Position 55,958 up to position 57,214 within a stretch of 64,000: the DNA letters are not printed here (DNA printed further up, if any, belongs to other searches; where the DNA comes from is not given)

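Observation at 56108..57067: Orphan, enlarged RES-domain-like protein as sole cargo of the islet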

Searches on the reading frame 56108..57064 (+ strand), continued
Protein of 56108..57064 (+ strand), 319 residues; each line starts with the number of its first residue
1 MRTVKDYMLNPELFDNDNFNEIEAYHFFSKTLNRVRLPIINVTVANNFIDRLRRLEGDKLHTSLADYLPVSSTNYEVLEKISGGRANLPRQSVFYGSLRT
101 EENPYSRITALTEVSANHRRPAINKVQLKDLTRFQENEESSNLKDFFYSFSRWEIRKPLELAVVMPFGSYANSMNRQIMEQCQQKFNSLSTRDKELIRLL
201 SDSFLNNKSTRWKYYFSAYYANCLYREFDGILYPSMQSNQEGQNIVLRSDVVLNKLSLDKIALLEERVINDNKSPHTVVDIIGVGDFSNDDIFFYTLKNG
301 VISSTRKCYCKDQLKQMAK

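Call 39: find_encoding_contigs(protein=P0155, flank=6000, max_places=3)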
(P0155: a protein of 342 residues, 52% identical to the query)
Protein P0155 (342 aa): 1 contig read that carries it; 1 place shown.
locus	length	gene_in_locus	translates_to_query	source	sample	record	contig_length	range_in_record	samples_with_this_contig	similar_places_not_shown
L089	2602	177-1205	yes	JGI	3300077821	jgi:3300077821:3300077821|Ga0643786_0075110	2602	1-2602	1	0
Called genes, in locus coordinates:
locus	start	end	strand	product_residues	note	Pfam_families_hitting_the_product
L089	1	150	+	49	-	?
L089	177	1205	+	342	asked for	PF08808:RES (faint)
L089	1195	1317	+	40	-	-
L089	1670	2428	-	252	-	PF03797:Autotransporter, PF02530:Porin_2 (faint), PF13505:OMP_b-brl, PF01389:OmpA_membrane (weak)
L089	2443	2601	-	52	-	?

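Call 40: find_encoding_contigs(protein=P0003, flank=5000, max_places=3)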
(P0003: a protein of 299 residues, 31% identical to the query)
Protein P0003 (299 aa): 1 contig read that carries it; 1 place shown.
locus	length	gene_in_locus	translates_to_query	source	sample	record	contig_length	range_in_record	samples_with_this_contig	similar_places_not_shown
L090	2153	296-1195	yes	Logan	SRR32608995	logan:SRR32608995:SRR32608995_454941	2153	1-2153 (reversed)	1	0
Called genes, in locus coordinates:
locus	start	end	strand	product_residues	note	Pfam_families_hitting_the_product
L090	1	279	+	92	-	?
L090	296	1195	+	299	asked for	PF08808:RES (faint)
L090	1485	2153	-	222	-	?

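Call 41: find_encoding_contigs(protein=P0005, flank=5000, max_places=3)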
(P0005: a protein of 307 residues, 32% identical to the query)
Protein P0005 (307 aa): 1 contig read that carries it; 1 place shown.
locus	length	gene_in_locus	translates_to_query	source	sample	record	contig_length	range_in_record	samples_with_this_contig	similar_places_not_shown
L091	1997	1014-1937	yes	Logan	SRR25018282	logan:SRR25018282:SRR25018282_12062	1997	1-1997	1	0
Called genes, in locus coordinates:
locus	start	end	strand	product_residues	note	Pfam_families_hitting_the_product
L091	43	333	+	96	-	PF20619:DUF6804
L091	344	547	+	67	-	-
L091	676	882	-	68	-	-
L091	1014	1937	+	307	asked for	-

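Call 56: fold_search(model_id=the predicted structure, library=viral)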
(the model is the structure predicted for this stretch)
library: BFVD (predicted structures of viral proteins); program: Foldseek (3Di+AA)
matches with E <= 10: 325; with E <= 0.001: 6
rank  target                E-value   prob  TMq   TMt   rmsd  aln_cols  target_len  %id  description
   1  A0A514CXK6            3.6e-04  0.97  0.26  0.22  15.5       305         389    9  Uncharacterized protein [Gordonia phage Kenosha]
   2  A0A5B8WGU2            3.8e-04  0.99  0.30  0.33  14.7       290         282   12  Uncharacterized protein [Arthrobacter phage Qui]
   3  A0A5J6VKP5            4.0e-04  0.82  0.25  0.20  16.3       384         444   10  Uncharacterized protein [Megaviridae environmental sample]
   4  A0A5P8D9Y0            4.5e-04  0.99  0.29  0.19  13.6       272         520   11  N-acetyltransferase domain-containing protein [Gordonia phage OhMyWard]
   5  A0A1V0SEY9            6.8e-04  0.95  0.27  0.10  14.0       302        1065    9  Uncharacterized protein [Hokovirus HKV1]
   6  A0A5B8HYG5            8.6e-04  0.97  0.26  0.29  12.3       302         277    8  Uncharacterized protein [Mimiviridae sp. ChoanoV1]
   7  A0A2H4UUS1            1.3e-03  1.00  0.27  0.23  11.5       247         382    8  Uncharacterized protein [Bodo saltans virus]
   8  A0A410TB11            2.6e-03  0.98  0.29  0.39  10.4       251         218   13  Uncharacterized protein [Gordonia phage Rickmore]
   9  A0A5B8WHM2            2.6e-03  0.87  0.23  0.24  16.7       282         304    8  Membrane protein [Arthrobacter phage Qui]
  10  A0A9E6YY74            3.8e-03  0.91  0.28  0.25  19.3       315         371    8  (no name in the UniProt tables at hand)
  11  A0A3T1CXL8            4.6e-03  0.96  0.19  0.07   8.9       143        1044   15  LYR motif-containing protein [Acanthamoeba castellanii medusavirus J1]
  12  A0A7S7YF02            4.6e-03  0.80  0.28  0.11  22.8       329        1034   11  Uncharacterized protein [Medusavirus stheno T3]
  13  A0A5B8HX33            5.4e-03  0.87  0.24  0.28  14.5       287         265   10  Uncharacterized protein [Mimiviridae sp. ChoanoV1]
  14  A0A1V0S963            5.8e-03  0.57  0.25  0.14  19.5       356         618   12  Uncharacterized protein [Catovirus CTV1]
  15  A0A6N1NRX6            8.1e-03  0.97  0.25  0.38   9.4       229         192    7  Putative orfan [Tupanvirus soda lake]
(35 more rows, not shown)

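Call 57: search_protein_families(library=pfam, proteins=[P0153, P0155, P0154, P0152, P0151, P0042, P0003, P0005], max_evalue=1)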
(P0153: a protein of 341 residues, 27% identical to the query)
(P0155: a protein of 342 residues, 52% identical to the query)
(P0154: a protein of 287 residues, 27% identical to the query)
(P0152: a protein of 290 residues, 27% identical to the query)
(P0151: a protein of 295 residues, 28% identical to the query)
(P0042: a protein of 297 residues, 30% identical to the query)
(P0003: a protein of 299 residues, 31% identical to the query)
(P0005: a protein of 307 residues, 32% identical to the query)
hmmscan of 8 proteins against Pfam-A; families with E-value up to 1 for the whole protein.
P0153 (341 aa): 1 family
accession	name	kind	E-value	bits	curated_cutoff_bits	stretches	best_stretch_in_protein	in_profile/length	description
PF08808.17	RES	-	3.5e-07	30.8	23.2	2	244-293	96-141/157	RES domain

P0155 (342 aa): 1 family
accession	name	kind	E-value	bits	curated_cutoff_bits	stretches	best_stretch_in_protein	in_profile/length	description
PF08808.17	RES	-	3.6e-08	34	23.2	2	169-247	71-139/157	RES domain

P0154 (287 aa): 1 family
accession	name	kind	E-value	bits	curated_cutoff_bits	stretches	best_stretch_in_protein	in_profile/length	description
PF08808.17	RES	-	1.4e-05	25.6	23.2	1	91-240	24-136/157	RES domain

P0152 (290 aa): 1 family
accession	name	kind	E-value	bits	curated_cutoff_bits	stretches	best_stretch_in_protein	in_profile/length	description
PF08808.17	RES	-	0.0092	16.5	23.2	1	96-245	25-137/157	RES domain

P0151 (295 aa): 3 families
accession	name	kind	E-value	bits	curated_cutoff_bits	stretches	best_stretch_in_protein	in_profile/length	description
PF08808.17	RES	-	0.004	17.6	23.2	1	167-230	81-135/157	RES domain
PF06106.16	SAUGI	-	0.016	16.1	27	0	226-290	46-105/115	S. aureus uracil DNA glycosylase inhibitor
PF16496.10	SWIRM-assoc_2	-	0.023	14.9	25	1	168-199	44-75/134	SWIRM-associated domain at the N-terminal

P0042 (297 aa): 1 family
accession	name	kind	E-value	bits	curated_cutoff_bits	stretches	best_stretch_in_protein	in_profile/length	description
PF08808.17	RES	-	0.00094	19.7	23.2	1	185-236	91-142/157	RES domain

P0003 (299 aa): 1 family
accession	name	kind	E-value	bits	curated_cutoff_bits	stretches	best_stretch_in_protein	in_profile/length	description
PF08808.17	RES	-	4.1e-06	27.3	23.2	1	62-241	9-138/157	RES domain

P0005 (307 aa): 0 families

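Call 99: find_encoding_contigs(protein=P0157, flank=4000, max_places=3)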
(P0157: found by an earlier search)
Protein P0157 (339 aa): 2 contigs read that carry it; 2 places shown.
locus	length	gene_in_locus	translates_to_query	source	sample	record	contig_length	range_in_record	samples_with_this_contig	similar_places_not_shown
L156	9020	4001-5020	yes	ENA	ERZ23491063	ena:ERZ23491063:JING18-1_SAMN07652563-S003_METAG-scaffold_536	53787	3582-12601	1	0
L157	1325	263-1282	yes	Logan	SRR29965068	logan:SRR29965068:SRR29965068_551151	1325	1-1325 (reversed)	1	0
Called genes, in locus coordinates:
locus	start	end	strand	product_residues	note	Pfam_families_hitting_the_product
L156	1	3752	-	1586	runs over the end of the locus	PF05359:DUF748, PF04357:TamB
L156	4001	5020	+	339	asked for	PF00814:TsaD, PF22521:HypF_C_2 (weak)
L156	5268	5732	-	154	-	PF01475:FUR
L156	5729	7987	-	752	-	PF13328:HD_4, PF01966:HD (weak), PF04607:RelA_SpoT, PF02824:TGS, PF19296:RelA_AH, PF28438:RelA_RIS, PF13291:ACT_4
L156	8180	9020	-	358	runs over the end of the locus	PF00801:PKD, PF18911:PKD_4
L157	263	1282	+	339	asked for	PF00814:TsaD, PF22521:HypF_C_2 (weak)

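Call 110: search_protein_families(library=padloc, alignment_id=A2, max_evalue=0.001)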
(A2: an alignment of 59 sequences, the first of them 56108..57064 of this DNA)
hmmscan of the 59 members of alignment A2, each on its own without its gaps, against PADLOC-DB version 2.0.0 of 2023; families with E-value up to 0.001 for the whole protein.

A. member 1, window:56108-57064:+ (319 aa): 0 families

B. families by the number of members that match (of 59 scanned): 0 families
